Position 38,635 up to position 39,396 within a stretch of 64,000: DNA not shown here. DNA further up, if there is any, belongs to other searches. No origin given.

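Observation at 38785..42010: HYC_CC_PP / TonB-dependent receptor / HMA-domain trio: putative metal uptake locus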

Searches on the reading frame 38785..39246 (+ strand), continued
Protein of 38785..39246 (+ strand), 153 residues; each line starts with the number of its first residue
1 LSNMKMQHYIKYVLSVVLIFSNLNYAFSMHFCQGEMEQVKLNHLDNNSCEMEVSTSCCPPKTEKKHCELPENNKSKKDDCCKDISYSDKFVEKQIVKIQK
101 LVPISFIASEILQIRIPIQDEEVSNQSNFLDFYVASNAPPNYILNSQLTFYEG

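Call 25: find_encoding_contigs(protein=P0193, flank=7000, max_places=2)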
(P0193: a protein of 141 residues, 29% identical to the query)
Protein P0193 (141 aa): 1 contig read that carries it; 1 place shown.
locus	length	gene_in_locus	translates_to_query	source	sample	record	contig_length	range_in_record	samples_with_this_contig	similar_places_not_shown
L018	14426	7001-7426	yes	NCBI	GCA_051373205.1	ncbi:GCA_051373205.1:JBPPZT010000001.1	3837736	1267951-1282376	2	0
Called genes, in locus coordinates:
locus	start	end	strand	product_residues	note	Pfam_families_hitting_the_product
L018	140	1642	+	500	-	PF07675:Cleaved_Adhesin, PF00041:fn3, PF18962:Por_Secre_tail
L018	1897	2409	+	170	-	-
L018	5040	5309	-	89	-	PF00312:Ribosomal_S15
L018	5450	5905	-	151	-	PF01590:GAF, PF13185:GAF_2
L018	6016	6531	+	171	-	PF09721:Exosortase_EpsH (weak)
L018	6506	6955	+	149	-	-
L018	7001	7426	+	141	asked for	PF26622:DUF8199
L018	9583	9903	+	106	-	PF00403:HMA (weak)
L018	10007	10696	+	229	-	PF09335:VTT_dom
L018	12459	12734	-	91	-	PF00166:Cpn10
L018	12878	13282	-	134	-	-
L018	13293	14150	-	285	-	-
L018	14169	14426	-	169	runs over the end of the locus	PF04390:LptE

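Call 31: search_protein_families(library=ncbifam, proteins=[L015:5984-6520:+, L015:6510-6956:+, L015:7505-9511:+, L015:9586-9927:+, L015:10059-10739:+, L016:9870-10583:+, L015:5457-5912:-], max_evalue=0.001)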
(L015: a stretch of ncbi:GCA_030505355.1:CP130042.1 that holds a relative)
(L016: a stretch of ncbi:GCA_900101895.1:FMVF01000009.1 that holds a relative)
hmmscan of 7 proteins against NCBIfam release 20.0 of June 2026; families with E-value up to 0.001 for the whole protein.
L015:5984-6520:+ (178 aa): 8 families
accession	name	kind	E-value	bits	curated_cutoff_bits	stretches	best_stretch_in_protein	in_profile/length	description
TIGR04128.1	exoso_Fjoh_1448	exception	1.1e-65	221.1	90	1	5-175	2-174/174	exosortase family protein XrtF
NF046081.1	exosort_XrtX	exception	3.4e-27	95.4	170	1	10-177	3-166/168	exosortase X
TIGR04178.1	exo_archaeo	signature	3.8e-13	49.5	23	1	84-170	1-94/97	exosortase/archaeosortase family protein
NF046083.1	exosort_XrtY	exception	5.3e-10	39.4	160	1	12-170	19-168/168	exosortase Y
TIGR04124.1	archaeo_artE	exception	4.1e-08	33.4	95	1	81-171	60-149/153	archaeosortase family protein ArtE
TIGR04177.1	exosort_XrtH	exception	6.4e-08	32.8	86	1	82-174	64-156/158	exosortase H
TIGR04144.1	archaeo_VPXXXP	exception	7.4e-06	26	150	1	16-175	2-155/156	archaeosortase B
TIGR04300.1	exosort_XrtM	exception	0.00073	20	125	1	84-167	55-141/150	exosortase family protein XrtM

L015:6510-6956:+ (148 aa): 1 family
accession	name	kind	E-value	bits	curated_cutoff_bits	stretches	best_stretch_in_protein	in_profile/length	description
TIGR04127.1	flavo_near_exo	equivalog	1.2e-44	151.8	35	1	11-144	1-135/136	exosortase F system-associated membrane protein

L015:7505-9511:+ (668 aa): 3 families
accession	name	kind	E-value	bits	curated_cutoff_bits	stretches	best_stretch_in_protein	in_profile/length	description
NF050067.1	TonBEntbctnRecCfrA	equivalog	1.6e-06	26.8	1200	1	7-147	8-155/698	TonB-dependent ferric enterobactin receptor CfrA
NF010012.0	PRK13486.1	equivalog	1.8e-06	26.6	924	0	9-147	10-155/696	TonB-dependent receptor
NF010010.0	PRK13483.1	equivalog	5.5e-06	24.7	927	1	288-609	293-617/660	ligand-gated channel protein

L015:9586-9927:+ (113 aa): 10 families
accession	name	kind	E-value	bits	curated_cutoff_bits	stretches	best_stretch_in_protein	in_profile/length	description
NF033795.1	chaper_CopZ_Bs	exception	4.2e-07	30.1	91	1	30-91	3-65/66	copper chaperone CopZ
NF033794.2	chaper_CopZ_Eh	exception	4.2e-07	30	95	1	30-92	3-66/68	copper chaperone CopZ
NF047957.1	CopZ_AFE_1862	equivalog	1.5e-06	28.5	85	1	36-90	9-60/62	CopZ family metallochaperone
NF033556.1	MerTP_fusion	equivalog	3.8e-06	26.6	180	1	19-90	112-184/186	mercuric transport protein MerTP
NF033775.1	P_type_ZntA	exception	1.4e-05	23.6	1240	1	17-101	38-121/732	Zn(II)/Cd(II)/Pb(II) translocating P-type ATPase ZntA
TIGR00003.1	TIGR00003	subfamily_domain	3.2e-05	24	62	1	32-90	5-64/66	copper ion binding protein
NF008262.1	PRK11033.1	equivalog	3.3e-05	22.5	1005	1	19-103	33-116/731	zinc/cadmium/mercury/lead-transporting ATPase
NF010311.1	PRK13748.1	subfamily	5.7e-05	22.1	600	1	36-102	9-74/560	mercury(II) reductase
TIGR02052.1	MerP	equivalog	0.00024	21.6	92.55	1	1-89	1-86/92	mercury resistance system periplasmic binding protein MerP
NF045683.1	MerT_CopZ_Se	exception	0.00079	19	375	1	21-91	156-227/235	MerT/CopZ fusion-like heavy metal transport selenoprotein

L015:10059-10739:+ (226 aa): 3 families
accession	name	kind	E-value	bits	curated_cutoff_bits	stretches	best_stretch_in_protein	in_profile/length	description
NF008102.0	PRK10847.1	equivalog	9.4e-39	133.4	236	1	23-221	25-211/219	DedA family protein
NF052604.1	UndecprPTUtpABac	equivalog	5.8e-16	59.1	250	1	77-221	49-195/198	undecaprenyl phosphate transporter UptA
NF052605.1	UndecprPTUptAStph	equivalog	4.6e-14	52.9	300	1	44-209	28-190/197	undecaprenyl phosphate transporter UptA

L016:9870-10583:+ (237 aa): 10 families
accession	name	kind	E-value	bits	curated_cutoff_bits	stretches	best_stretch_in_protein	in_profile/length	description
NF047957.1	CopZ_AFE_1862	equivalog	1.8e-10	41.1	85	1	6-58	4-54/62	CopZ family metallochaperone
NF033556.1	MerTP_fusion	equivalog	2.8e-09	36.8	180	1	3-59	122-179/186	mercuric transport protein MerTP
TIGR00003.1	TIGR00003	subfamily_domain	3e-09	37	62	1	4-61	3-61/66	copper ion binding protein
NF033795.1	chaper_CopZ_Bs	exception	3.5e-09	36.7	91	1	3-61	2-61/66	copper chaperone CopZ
NF010311.1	PRK13748.1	subfamily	8.1e-09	34.8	600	1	5-65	3-64/560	mercury(II) reductase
NF041115.1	UxxU_metal_bind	equivalog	7.3e-07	29.2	95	1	6-43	9-46/74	metal-binding (seleno)protein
NF033794.2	chaper_CopZ_Eh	exception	9.4e-07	28.9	95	1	4-46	3-45/68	copper chaperone CopZ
NF033781.1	chaper_CopP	exception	3.4e-06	27.1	112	1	4-60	3-59/65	copper-binding metallochaperone CopP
TIGR02052.1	MerP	equivalog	4.8e-06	27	92.55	1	2-46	24-68/92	mercury resistance system periplasmic binding protein MerP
NF045576.1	BT_3928_fam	equivalog_domain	7.6e-05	22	250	1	120-236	12-133/358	BT_3928 family protein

L015:5457-5912:- (151 aa): 0 families

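Call 32: find_encoding_contigs(protein=P0094, flank=7000, max_places=2)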
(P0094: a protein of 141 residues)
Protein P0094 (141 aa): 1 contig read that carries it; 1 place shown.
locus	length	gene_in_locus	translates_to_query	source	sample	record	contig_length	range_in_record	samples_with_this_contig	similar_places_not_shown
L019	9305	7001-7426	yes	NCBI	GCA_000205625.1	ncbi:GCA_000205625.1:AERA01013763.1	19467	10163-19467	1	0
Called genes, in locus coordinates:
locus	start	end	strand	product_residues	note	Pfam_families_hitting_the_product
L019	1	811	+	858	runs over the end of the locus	PF17900:Peptidase_M1_N, PF01433:Peptidase_M1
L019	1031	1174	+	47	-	-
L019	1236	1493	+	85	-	PF12732:YtxH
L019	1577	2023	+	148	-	PF07332:Phage_holin_3_6 (weak)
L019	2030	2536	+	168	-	-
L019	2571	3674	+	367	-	PF05359:DUF748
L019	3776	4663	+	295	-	PF03631:Virul_fac_BrkB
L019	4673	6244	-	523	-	PF18962:Por_Secre_tail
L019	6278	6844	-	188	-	-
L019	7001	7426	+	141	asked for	PF26622:DUF8199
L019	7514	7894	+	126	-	PF00403:HMA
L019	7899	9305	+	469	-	?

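Call 33: find_encoding_contigs(protein=P0119, flank=7000, max_places=2)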
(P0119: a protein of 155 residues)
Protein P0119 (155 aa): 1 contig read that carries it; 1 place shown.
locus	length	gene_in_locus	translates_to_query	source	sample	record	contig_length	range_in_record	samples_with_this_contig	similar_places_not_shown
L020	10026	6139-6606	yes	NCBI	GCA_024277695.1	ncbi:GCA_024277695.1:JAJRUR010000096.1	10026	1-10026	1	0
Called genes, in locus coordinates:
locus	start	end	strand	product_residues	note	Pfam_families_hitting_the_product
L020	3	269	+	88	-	?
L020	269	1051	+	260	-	PF09520:HinfI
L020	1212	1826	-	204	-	PF01252:Peptidase_A8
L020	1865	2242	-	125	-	PF01258:zf-dskA_traR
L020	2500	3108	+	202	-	PF08712:Nfu_N, PF01106:NifU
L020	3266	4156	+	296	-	PF00781:DAGK_cat, PF19279:YegS_C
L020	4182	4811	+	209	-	-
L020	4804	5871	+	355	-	-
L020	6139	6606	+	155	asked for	PF26622:DUF8199 (weak)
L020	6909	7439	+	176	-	PF00403:HMA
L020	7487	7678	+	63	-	PF09851:SHOCT (weak)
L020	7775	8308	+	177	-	-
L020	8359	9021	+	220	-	PF11827:DUF3347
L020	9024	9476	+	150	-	PF14376:Haem_bd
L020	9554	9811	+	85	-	PF18926:DUF5676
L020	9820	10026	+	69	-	?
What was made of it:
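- HYC-HMA-...-DUF3347 (call 33).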

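Call 34: find_encoding_contigs(protein=P0134, flank=7000, max_places=2)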
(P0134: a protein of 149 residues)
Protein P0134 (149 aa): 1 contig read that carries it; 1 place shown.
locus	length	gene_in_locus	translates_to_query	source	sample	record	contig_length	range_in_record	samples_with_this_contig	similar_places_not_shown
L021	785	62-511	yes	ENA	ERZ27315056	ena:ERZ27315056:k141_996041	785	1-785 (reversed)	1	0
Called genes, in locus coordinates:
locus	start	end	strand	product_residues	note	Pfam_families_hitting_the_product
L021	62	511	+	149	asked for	PF26622:DUF8199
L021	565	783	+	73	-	?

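Call 35: find_encoding_contigs(protein=P0127, flank=7000, max_places=2)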
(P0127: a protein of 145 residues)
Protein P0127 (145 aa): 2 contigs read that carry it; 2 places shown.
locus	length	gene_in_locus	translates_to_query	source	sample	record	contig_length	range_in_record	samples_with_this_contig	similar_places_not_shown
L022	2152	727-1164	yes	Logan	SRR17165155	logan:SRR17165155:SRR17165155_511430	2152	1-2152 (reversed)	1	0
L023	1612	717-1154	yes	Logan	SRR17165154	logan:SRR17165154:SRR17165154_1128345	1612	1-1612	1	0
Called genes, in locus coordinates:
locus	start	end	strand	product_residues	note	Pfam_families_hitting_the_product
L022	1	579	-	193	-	?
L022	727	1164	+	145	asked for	PF26622:DUF8199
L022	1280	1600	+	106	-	PF00403:HMA (weak)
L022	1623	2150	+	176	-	?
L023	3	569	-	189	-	?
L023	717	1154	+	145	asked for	PF26622:DUF8199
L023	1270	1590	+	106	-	PF00403:HMA (weak)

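Call 36: find_encoding_contigs(protein=P0106, flank=7000, max_places=2)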
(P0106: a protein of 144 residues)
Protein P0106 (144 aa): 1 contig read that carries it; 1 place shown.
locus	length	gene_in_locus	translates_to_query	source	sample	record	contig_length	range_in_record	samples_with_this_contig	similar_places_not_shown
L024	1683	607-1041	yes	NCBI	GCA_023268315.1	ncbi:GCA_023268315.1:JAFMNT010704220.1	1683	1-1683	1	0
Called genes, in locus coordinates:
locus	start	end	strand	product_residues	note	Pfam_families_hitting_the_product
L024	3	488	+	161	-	?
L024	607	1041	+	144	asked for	PF26622:DUF8199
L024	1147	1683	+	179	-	?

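Call 37: search_protein_families(library=pfam, proteins=[L019:7899-9305:+, L021:565-783:+, L022:1623-2150:+, L024:1147-1683:+, L024:3-488:+, L022:1-579:-, L020:6909-7439:+, L020:7775-8308:+, L019:7514-7894:+], max_evalue=0.01)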
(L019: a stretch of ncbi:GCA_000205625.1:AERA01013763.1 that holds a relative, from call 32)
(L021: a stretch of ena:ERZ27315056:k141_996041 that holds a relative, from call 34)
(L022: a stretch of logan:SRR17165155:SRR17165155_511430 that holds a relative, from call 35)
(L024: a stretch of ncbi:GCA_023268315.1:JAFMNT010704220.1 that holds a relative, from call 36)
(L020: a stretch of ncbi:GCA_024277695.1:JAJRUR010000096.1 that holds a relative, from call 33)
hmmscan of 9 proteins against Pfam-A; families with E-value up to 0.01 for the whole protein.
L019:7899-9305:+ (469 aa): 4 families
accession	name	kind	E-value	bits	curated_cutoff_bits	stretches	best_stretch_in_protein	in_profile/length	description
PF13715.12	CarbopepD_reg_2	-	7.7e-10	39.1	32.2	1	25-111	1-88/88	CarboxypepD_reg-like domain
PF13620.12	CarboxypepD_reg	-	0.00043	21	32.3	1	24-98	1-78/82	Carboxypeptidase regulatory-like domain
PF07715.20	Plug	-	0.0016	19.4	23.9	1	127-226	8-106/107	TonB-dependent Receptor Plug Domain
PF00593.30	TonB_dep_Rec_b-barrel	-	0.0047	17.3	27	1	322-467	56-199/436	TonB dependent receptor-like, beta-barrel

L021:565-783:+ (73 aa): 0 families

L022:1623-2150:+ (176 aa): 1 family
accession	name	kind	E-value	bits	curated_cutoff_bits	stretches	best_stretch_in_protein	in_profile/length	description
PF01545.26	Cation_efflux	-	1.1e-34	120.3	26.6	1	19-174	3-164/198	Cation efflux family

L024:1147-1683:+ (179 aa): 1 family
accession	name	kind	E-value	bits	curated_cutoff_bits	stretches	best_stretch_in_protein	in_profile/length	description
PF00873.25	ACR_tran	-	1.2e-19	70.1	28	1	5-164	1-149/1021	AcrB/AcrD/AcrF family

L024:3-488:+ (161 aa): 0 families

L022:1-579:- (193 aa): 1 family
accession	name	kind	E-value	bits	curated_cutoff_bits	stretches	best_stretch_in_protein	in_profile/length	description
PF08757.17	CotH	-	5.7e-33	115.2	23.8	1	85-189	2-108/322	CotH kinase protein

L020:6909-7439:+ (176 aa): 1 family
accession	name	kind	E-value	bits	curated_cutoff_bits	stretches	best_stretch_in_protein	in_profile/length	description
PF00403.32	HMA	-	2.9e-08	34.4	24.8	1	93-146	9-62/62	Heavy-metal-associated domain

L020:7775-8308:+ (177 aa): 0 families

L019:7514-7894:+ (126 aa): 1 family
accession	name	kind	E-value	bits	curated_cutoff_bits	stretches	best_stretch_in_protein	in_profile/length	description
PF00403.32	HMA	-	1.1e-08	35.8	24.8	1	42-99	2-61/62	Heavy-metal-associated domain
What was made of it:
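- HYC-HMA-CDF (calls 35, 37).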

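Call 51: predict_structure(alignment_id=A2)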
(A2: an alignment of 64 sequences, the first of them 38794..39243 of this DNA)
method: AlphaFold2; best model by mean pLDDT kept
length: 150 residues; sequences in the alignment: 64
mean_pLDDT: 63.5   pTM: 0.33
mean pLDDT of the five models: 63.5, 63.0, 62.8, 60.7, 60.7
residues with pLDDT >= 90: 12; 70-90: 32; 50-70: 80; < 50: 26
segments of 3 or more residues with pLDDT < 50: 45-47, 80-98, 147-150
pLDDT, mean of each block of 10 residues (from residue 1): 90 88 67 70 50 58 60 55 45 46 62 72 65 71 55
secondary structure, 60 per line:
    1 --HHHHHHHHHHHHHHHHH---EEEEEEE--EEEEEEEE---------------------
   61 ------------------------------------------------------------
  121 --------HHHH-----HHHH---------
elements in order: H3-19 E23-29 E32-39 H129-132 H138-141
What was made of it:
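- Tried and rejected: The AlphaFold model is too weak (mean pLDDT 63) to justify a fold search (call 51).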

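Call 76: search_solved_structures(query=A2, max_evalue=10)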
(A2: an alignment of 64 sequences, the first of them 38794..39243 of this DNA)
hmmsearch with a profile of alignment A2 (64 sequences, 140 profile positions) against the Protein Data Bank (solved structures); distinct sequences matched with E-value up to 10: 1.
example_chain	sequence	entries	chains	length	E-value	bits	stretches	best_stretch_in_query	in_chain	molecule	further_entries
9pv3_H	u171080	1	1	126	1.9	11.9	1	97-139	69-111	SA2102_10E8-like_2911_H_pFabCW mouse Fab heavy chain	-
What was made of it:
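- Closest known: CusF / CusCBA. Different: There is no sequence or fold relation (call 76).
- Tried and rejected: A profile search of PDB sequences found nothing (call 76).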

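Call 78: find_encoding_contigs(protein=P0112, flank=6000, max_places=2)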
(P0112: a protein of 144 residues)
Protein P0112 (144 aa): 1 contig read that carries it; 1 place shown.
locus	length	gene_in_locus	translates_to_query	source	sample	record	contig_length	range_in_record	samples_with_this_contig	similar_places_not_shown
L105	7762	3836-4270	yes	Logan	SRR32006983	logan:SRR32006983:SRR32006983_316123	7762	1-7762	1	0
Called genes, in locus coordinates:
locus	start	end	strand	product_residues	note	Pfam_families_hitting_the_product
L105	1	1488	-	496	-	?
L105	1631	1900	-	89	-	PF00312:Ribosomal_S15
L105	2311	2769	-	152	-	PF01590:GAF, PF13185:GAF_2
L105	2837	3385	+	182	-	PF09721:Exosortase_EpsH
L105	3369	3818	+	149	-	-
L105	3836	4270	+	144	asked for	PF26622:DUF8199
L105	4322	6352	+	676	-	PF07715:Plug, PF00593:TonB_dep_Rec_b-barrel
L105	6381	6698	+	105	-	PF00403:HMA (weak)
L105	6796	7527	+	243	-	PF09335:VTT_dom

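Call 79: find_encoding_contigs(protein=P0125, flank=6000, max_places=2)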
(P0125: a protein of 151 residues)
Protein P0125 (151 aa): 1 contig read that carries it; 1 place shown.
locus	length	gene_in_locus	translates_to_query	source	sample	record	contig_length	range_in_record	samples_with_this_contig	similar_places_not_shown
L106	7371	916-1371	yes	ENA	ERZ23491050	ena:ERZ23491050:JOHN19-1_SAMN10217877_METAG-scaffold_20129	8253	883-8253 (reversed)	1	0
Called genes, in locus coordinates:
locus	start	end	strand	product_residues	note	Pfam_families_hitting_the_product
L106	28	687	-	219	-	PF01243:PNPOx_N (weak), PF12900:Pyridox_ox_2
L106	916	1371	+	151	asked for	PF26622:DUF8199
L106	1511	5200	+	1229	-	PF00873:ACR_tran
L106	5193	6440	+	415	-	PF02321:OEP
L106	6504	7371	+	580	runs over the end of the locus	PF19335:HMBD, PF25919:BSH_CusB, PF25973:BSH_CzcB (weak), PF25869:3HB_CusB, PF25954:Beta-barrel_RND_2, PF25975:CzcB_C, PF11827:DUF3347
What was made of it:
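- Closest known: CusF / CusCBA. Same: The RDIP-type HYC relatives sit at the head of RND-OEP-CusB/CzcB operons (calls 36, 37, 79).
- HYC-RND-OEP-CusB/CzcB with HMBD and DUF3347 (calls 36, 37, 79). HYC family members are the first gene of CDF and RND (Cus/Czc-like) efflux operons (calls 35-37, 79). HYC pairs with HMA and metal pumps in lineages without XrtF nearby (calls 32-37, 79).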
